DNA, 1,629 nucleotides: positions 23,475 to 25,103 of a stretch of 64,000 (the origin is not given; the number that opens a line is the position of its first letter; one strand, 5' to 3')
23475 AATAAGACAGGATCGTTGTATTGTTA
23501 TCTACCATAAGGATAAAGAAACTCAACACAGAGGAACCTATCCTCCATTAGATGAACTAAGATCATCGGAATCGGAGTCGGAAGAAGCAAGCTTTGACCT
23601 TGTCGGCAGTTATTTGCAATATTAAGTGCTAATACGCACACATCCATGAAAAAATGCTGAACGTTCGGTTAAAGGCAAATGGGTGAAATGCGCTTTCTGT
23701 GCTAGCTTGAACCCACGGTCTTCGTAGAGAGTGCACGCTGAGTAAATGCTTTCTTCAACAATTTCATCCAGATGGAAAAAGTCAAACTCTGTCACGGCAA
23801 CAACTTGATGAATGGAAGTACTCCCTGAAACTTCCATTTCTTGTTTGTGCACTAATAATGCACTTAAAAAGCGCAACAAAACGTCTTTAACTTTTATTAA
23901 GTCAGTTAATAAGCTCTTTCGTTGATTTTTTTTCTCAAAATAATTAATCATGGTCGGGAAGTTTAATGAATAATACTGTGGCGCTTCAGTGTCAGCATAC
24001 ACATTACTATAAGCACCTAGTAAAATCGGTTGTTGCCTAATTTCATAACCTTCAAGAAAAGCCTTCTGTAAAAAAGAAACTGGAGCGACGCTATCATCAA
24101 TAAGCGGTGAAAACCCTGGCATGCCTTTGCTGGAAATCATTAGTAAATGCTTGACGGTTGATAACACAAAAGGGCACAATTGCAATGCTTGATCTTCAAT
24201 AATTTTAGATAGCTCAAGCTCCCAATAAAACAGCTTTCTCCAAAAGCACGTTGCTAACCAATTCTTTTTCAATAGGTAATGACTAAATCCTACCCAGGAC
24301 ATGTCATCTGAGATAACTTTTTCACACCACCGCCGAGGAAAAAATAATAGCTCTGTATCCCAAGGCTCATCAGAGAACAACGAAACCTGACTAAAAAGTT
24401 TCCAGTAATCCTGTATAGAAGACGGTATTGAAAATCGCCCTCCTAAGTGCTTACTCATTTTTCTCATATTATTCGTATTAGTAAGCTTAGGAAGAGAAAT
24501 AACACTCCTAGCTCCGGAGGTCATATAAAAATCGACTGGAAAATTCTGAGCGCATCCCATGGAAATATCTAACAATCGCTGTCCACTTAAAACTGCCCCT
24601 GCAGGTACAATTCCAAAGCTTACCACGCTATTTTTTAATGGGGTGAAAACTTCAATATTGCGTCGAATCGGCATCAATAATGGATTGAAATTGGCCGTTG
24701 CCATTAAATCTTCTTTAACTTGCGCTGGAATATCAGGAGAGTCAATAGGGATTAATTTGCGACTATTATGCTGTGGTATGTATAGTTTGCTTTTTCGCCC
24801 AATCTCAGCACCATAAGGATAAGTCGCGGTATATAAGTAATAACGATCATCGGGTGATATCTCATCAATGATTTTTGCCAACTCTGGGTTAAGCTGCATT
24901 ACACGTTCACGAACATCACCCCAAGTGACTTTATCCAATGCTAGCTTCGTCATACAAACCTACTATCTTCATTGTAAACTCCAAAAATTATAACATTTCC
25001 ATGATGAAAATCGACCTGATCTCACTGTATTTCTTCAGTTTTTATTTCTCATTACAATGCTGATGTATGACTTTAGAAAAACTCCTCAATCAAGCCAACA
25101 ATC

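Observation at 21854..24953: Accessory cluster: two tandem divergent SAM-methyltransferase-like paralogs facing an uncharacterised 443-aa protein that has a second copy 37 kb away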

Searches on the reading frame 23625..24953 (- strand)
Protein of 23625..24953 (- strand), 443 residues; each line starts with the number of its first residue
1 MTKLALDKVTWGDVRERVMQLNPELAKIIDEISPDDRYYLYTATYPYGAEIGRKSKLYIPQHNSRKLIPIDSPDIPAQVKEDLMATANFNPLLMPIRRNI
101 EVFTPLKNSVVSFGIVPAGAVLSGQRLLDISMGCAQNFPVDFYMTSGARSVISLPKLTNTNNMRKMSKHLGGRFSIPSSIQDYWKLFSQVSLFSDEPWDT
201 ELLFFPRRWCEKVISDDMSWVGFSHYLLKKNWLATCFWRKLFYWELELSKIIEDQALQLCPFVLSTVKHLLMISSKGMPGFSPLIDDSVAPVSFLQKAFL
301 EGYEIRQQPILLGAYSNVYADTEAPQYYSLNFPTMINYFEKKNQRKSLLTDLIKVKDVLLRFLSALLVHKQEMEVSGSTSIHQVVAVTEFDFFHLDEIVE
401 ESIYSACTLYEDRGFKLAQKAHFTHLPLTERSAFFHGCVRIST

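Call 5: search_protein_families(library=pfam, proteins=[window:23625-24953:-], max_evalue=1)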
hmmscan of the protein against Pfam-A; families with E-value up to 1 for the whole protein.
window:23625-24953:- (443 aa): 0 families

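Call 9: find_homologous_proteins(query=window:23625-24953:-)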
Query window:23625-24953:- (443 aa): 28 proteins with E <= 0.001 among 4487 candidates.
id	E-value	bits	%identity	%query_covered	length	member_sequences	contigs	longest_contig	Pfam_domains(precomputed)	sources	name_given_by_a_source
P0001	0.0e+0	1017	100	100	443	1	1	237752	-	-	-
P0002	4.3e-72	262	33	100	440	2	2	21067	-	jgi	jgi:hypothetical protein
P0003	1.7e-71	260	32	100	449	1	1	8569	-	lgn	-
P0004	2.2e-70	256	31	100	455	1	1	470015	-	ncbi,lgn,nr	ncbi:MAG: hypothetical protein Q7V63_01605 [Gammaproteobacteria bacterium]|nr:hypothetical protein [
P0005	8.1e-70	254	31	99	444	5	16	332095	-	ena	-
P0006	5.2e-67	245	31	100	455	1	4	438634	-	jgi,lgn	-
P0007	2.8e-66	242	32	98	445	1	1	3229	-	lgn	-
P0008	7.1e-66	241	32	99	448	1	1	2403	-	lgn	-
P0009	2.3e-65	239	33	99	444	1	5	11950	-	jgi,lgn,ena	-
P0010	7.5e-63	231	30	99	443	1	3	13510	-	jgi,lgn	jgi:hypothetical protein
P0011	1.2e-62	230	31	100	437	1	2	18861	-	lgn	-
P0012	6.9e-62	228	31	100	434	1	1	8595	-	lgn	-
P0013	6.3e-61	225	30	100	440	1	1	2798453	-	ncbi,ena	-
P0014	1.7e-60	223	30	99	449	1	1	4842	-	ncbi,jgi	jgi:hypothetical protein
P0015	4.2e-60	222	30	99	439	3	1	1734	-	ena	-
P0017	1.3e-58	217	30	100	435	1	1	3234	-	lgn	-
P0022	6.1e-48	182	27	99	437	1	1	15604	-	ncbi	-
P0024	3.8e-44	169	27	99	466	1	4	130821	-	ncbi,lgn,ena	-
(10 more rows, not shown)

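Call 14: search_solved_structures(query=A2, max_evalue=10)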
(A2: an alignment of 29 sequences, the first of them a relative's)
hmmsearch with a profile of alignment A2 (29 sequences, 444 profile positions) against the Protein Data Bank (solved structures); distinct sequences matched with E-value up to 10: 1.
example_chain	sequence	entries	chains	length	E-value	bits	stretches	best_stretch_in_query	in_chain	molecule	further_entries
6kqr_A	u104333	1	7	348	2.2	10.1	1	203-224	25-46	CRISPR-associated protein Csy3 family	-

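Call 16: search_protein_families(library=ncbifam, proteins=[window:23625-24953:-], max_evalue=0.01)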
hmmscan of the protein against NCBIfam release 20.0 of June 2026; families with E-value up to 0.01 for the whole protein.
window:23625-24953:- (443 aa): 0 families

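Call 17: find_encoding_contigs(protein=P0001, flank=3000, max_places=3)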
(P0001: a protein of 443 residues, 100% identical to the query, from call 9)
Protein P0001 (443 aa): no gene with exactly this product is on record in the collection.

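Call 18: find_encoding_contigs(protein=P0013, flank=8000, max_places=3)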
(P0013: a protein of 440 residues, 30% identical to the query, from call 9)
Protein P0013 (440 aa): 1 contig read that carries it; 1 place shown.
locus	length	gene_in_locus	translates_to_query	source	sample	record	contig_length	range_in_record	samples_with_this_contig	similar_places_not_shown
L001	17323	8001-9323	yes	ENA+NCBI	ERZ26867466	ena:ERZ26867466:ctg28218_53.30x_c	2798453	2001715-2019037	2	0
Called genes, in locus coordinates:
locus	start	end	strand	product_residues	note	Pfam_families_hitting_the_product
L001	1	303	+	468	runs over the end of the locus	PF00749:tRNA-synt_1c, PF19269:Anticodon_2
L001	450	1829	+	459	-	PF00133:tRNA-synt_1 (faint), PF01406:tRNA-synt_1e, PF01921:tRNA-synt_1f (faint), PF09334:tRNA-synt_1g, PF09190:DALR_2, PF23493:CysS_C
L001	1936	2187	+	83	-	-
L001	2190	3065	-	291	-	-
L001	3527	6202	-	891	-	PF00330:Aconitase, PF00694:Aconitase_C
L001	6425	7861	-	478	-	PF07690:MFS_1, PF00854:PTR2, PF07690:MFS_1 (weak)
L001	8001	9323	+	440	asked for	-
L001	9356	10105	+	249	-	PF14518:Haem_oxygenas_2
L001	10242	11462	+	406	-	PF18130:ATPgrasp_N, PF01071:GARS_A (faint), PF02655:ATP-grasp_3, PF02222:ATP-grasp (faint), PF13535:ATP-grasp_4, PF18603:LAL_C2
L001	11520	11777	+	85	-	-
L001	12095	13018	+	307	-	PF01218:Coprogen_oxidas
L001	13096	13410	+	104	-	-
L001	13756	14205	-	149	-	PF17775:YchJ_M-like, PF02810:SEC-C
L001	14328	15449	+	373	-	PF03969:AFG1_ATPase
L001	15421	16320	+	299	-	PF00892:EamA, PF03151:TPT (faint), PF00892:EamA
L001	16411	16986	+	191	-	-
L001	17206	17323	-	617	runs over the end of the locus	-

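Call 19: find_encoding_contigs(protein=P0004, flank=8000, max_places=2)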
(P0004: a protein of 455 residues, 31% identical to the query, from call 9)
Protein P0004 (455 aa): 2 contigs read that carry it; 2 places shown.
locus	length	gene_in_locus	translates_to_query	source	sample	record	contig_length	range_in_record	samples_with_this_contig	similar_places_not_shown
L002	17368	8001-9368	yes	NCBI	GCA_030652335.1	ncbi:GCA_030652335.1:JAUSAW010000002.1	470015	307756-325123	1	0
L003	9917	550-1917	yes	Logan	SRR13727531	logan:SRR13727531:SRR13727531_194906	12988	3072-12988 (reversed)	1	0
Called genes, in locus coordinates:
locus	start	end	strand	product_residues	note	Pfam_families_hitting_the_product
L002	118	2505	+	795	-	PF04313:HSDR_N, PF13588:HSDR_N_2 (weak), PF00270:DEAD, PF04851:ResIII, PF18766:SWI2_SNF2, PF00271:Helicase_C (weak), PF08463:EcoEI_R_C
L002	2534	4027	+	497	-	PF12161:HsdM_N, PF02384:N6_Mtase, PF01170:UPF0020 (weak), PF07669:Eco57I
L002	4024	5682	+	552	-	PF01420:Methylase_S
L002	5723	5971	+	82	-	-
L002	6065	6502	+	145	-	-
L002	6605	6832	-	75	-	-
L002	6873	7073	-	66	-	-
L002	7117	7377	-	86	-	PF10038:DUF2274 (weak)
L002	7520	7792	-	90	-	-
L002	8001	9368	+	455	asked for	-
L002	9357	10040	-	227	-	PF05891:Methyltransf_PK (weak), PF13489:Methyltransf_23 (weak), PF08241:Methyltransf_11 (weak), PF13649:Methyltransf_25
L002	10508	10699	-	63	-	-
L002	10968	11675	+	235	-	-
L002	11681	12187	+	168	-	-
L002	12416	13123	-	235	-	PF08241:Methyltransf_11 (weak), PF13649:Methyltransf_25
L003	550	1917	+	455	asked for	-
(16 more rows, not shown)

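Call 20: find_encoding_contigs(protein=P0005, flank=8000, max_places=3)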
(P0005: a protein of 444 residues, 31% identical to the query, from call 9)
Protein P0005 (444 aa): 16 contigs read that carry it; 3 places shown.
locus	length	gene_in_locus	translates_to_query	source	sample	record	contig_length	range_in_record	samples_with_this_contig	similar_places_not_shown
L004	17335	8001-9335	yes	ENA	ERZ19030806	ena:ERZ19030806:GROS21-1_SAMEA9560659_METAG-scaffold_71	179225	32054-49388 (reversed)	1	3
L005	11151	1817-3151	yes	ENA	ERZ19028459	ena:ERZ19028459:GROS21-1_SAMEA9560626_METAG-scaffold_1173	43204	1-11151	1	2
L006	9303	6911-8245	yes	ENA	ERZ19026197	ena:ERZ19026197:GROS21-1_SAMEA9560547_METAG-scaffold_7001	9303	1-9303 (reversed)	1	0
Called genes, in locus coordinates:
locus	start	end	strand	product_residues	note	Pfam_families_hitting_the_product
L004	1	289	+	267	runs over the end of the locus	-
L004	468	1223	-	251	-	PF00072:Response_reg, PF00196:GerE (weak)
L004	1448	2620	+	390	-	-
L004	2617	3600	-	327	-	PF06379:RhaT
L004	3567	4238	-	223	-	PF00702:Hydrolase, PF12710:HAD (weak), PF13419:HAD_2, PF13242:Hydrolase_like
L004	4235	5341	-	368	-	-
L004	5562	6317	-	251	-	PF00072:Response_reg, PF00196:GerE (weak)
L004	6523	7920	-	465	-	PF07690:MFS_1, PF00854:PTR2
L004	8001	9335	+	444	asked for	-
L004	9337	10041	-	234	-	PF05891:Methyltransf_PK, PF13847:Methyltransf_31 (weak), PF08241:Methyltransf_11, PF08242:Methyltransf_12 (weak), PF13649:Methyltransf_25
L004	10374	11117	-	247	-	PF00072:Response_reg, PF00196:GerE (weak)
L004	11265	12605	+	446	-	PF07690:MFS_1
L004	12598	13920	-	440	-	PF07812:TfuA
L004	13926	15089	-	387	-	PF02624:YcaO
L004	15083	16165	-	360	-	PF00899:ThiF, PF00581:Rhodanese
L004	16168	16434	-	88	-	-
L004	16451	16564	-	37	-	-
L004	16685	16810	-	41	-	-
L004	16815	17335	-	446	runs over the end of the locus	-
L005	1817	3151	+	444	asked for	-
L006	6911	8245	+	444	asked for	-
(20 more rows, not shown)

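Call 21: find_encoding_contigs(protein=P0024, flank=8000, max_places=2)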
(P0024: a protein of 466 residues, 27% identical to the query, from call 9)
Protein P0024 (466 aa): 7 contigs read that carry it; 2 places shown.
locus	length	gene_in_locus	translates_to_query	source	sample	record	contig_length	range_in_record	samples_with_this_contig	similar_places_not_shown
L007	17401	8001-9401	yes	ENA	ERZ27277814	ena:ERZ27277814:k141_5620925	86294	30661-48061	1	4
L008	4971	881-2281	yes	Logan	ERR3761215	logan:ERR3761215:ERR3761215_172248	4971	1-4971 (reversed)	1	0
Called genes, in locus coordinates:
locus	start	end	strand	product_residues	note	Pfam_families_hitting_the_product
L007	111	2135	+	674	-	PF04851:ResIII, PF17757:UvrB_inter, PF27431:UvrB_3rd, PF00271:Helicase_C, PF12344:UvrB, PF02151:UVR (weak)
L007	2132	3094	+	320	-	PF00583:Acetyltransf_1 (weak), PF13302:Acetyltransf_3 (faint), PF13673:Acetyltransf_10, PF00583:Acetyltransf_1, PF13508:Acetyltransf_7, PF08445:FR47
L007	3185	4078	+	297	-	PF01430:HSP33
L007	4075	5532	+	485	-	PF07690:MFS_1, PF00854:PTR2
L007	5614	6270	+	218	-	PF00702:Hydrolase, PF12710:HAD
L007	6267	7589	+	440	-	PF00768:Peptidase_S11, PF13354:Beta-lactamase2, PF07943:PBP5_C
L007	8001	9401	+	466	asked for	-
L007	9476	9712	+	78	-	PF00830:Ribosomal_L28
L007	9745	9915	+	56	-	PF00471:Ribosomal_L33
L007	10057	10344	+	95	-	PF01909:NTP_transf_2, PF18765:Polbeta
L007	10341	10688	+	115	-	PF01934:HepT-like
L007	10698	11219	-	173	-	PF00186:DHFR_1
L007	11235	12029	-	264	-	PF00303:Thymidylat_synt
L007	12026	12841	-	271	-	PF01790:LGT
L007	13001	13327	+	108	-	-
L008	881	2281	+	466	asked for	-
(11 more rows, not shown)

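Call 22: predict_structure(alignment_id=A2)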
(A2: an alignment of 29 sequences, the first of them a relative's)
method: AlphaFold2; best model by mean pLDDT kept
length: 443 residues; sequences in the alignment: 29
mean_pLDDT: 86.8   pTM: 0.87
mean pLDDT of the five models: 86.8, 85.0, 84.4, 84.1, 83.4
residues with pLDDT >= 90: 261; 70-90: 132; 50-70: 46; < 50: 4
segments of 3 or more residues with pLDDT < 50: none
pLDDT, mean of each block of 10 residues (from residue 1): 87 98 97 94 96 92 88 94 72 94 86 91 74 53 90 93 97 93 94 94 94 88 91 82 86 88 90 90 94 95 93 82 86 68 67 93 86 58 85 81 87 89 79 92 91
secondary structure, 60 per line:
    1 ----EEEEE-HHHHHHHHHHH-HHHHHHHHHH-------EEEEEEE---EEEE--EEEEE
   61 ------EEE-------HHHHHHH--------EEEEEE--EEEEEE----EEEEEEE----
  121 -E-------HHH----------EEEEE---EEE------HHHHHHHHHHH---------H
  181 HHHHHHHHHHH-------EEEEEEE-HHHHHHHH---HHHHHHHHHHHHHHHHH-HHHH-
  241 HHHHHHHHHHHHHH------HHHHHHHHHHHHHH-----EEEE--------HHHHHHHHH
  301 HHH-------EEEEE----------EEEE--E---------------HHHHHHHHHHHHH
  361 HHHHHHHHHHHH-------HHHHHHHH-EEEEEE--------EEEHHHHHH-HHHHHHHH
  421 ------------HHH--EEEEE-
elements in order: E5-9 H11-21 H23-32 E40-46 E50-53 E56-60 E67-69 H77-83 E92-97 E100-105 E110-116 E143-147 E151-153 H160-170 H180-191 E199-205 H207-214 H218-234 H236-239 H241-254 H261-274 E280-283 H292-303 E311-315 E326-329 H348-372 H380-387 E389-394 E403-405 H406-411 H413-420 E438-442

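Call 25: search_protein_representatives(alignment_id=A2)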
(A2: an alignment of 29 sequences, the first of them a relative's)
Query: 29 sequences, 444 profile positions. Proteins with E-value up to 0.001 (for the whole library): 1614; up to 1e-10: 1316; up to 1e-30: 891. The best 150 are listed.
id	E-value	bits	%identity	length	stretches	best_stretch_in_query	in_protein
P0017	1.4e-163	561.1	-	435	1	5-442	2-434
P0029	1.6e-163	561.0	-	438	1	8-442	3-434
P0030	7.9e-161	552.1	-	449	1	5-442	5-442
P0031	7.0e-159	545.7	-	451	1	1-442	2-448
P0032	6.0e-156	536.0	-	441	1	1-441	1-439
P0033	2.7e-155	533.9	-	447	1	6-442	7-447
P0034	1.3e-153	528.3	-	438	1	5-441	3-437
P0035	2.0e-153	527.7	-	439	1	4-442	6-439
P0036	7.7e-153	525.8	-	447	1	5-442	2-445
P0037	5.4e-152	523.0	-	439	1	8-441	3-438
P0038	7.6e-152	522.5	-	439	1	11-443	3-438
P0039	1.1e-151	521.9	-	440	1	5-440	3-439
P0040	1.8e-151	521.3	-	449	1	5-442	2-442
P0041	3.5e-151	520.3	-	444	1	1-441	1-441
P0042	3.5e-151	520.3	-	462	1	5-442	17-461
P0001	4.3e-137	473.8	-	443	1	5-440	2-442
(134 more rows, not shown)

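Call 26: fold_search(model_id=the predicted structure, library=pdb)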
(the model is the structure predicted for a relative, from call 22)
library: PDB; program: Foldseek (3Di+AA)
matches with E <= 10: 190; with E <= 0.001: 0
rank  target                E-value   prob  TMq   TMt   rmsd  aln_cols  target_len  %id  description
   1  3fx3_B                1.0e-02  0.87  0.21  0.37  12.0       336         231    8  Structure of a putative cAMP-binding regulatory protein from Silicibacter pomeroyi DSS-3 (released 2009-03-24)
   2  3r6s_F                1.6e-02  0.80  0.21  0.36  11.0       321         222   10  Crystal structure of GlxR transcription factor from Corynebacterium glutamicum with cAMP (released 2012-03-28)
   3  3gyd_B                1.8e-02  0.97  0.22  0.46   7.9       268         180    8  Crystal structure of a cyclic nucleotide-binding domain (mfla_1926) from methylobacillus flagellatus kt at 1.79 A reso (released 2009-04-21)
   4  3mzh_A                3.4e-02  0.84  0.25  0.43   9.3       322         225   10  Crystal structure of cAMP receptor protein from mycobacterium tuberculosis in complex with cAMP and its DNA binding el (released 2011-06-08)
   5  4byy_A                4.0e-02  0.77  0.24  0.40  10.9       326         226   10  Apo GlxR (released 2014-07-30)
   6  3r6s_C                4.7e-02  0.72  0.23  0.40  10.5       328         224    8  Crystal structure of GlxR transcription factor from Corynebacterium glutamicum with cAMP (released 2012-03-28)
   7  4a2u_F                5.5e-02  0.75  0.24  0.41  10.3       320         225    9  CRP(CAP) from Myco. Tuberculosis, with cAMP (released 2012-10-10)
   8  4cyd_D                6.8e-02  0.87  0.22  0.39   7.6       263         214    9  GlxR bound to cAMP (released 2014-12-17)
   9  3i59_A                8.0e-02  0.57  0.22  0.39  10.9       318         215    9  Crystal structure of MtbCRP in complex with N6-cAMP (released 2009-09-08)
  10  2fmy_A                8.4e-02  0.47  0.17  0.31  17.4       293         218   10  CO-dependent transcription factor CooA from Carboxydothermus hydrogenoformans (Imidazole-bound form) (released 2007-01-16)
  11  2bgc_F                9.9e-02  0.90  0.23  0.39   6.9       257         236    5  PrfA-G145S, a constitutive active mutant of the Transcriptional Regulator In L.monocytogenes (released 2005-04-14)
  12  1i6x_B                1.0e-01  0.57  0.23  0.42  11.5       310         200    8  STRUCTURE OF A STAR MUTANT CRP-CAMP AT 2.2 A (released 2003-06-17)
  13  2hkx_A                1.1e-01  0.84  0.19  0.35   7.5       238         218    8  Structure of CooA mutant (N127L/S128L) from Carboxydothermus hydrogenoformans (released 2007-03-06)
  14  6qw2_B                1.1e-01  0.84  0.22  0.38   8.0       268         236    5  The Transcriptional Regulator PrfA-A218G mutant from Listeria Monocytogenes (released 2020-04-01)
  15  7t4t_A                1.2e-01  0.84  0.16  0.15   6.8       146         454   12  Crystal Structure of cGMP-dependent Protein Kinase (released 2023-06-14)
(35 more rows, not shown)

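Call 27: list_cluster_members(proteins=[P0013, P0022, P0024, P0014, P0004, P0017, P0029, P0030])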
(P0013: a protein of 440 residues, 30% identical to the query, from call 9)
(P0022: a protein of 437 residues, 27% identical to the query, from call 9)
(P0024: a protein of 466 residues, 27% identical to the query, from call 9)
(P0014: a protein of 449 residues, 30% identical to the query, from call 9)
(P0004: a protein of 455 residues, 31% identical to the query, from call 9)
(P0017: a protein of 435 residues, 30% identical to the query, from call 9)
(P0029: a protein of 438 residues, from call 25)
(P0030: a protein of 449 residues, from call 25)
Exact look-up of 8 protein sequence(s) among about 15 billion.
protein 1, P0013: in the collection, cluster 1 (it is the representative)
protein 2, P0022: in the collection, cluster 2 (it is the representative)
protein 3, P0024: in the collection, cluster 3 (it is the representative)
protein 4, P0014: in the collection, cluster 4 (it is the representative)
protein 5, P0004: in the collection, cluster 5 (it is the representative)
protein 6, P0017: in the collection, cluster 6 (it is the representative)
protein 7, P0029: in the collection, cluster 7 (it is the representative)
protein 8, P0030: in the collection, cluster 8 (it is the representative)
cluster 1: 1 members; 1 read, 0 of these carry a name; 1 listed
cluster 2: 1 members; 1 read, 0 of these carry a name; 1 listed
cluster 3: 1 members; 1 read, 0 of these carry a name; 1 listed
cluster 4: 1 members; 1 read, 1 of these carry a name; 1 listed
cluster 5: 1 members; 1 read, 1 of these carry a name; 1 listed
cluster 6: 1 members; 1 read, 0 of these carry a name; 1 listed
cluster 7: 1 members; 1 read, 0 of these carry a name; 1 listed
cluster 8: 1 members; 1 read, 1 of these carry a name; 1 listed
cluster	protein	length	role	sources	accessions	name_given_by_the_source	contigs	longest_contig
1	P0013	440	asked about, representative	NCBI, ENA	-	-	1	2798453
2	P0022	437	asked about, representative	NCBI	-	-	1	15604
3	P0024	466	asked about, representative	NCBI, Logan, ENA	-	-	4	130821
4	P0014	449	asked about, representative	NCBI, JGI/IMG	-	hypothetical protein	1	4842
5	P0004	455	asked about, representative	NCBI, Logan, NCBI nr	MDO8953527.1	MAG: hypothetical protein Q7V63_01605 [Gammaproteobacteria bacterium] | hypothetical protein [Gammaproteobacteria bacterium]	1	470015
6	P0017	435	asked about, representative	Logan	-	-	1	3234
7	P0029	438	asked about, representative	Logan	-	-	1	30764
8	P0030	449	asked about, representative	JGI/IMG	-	hypothetical protein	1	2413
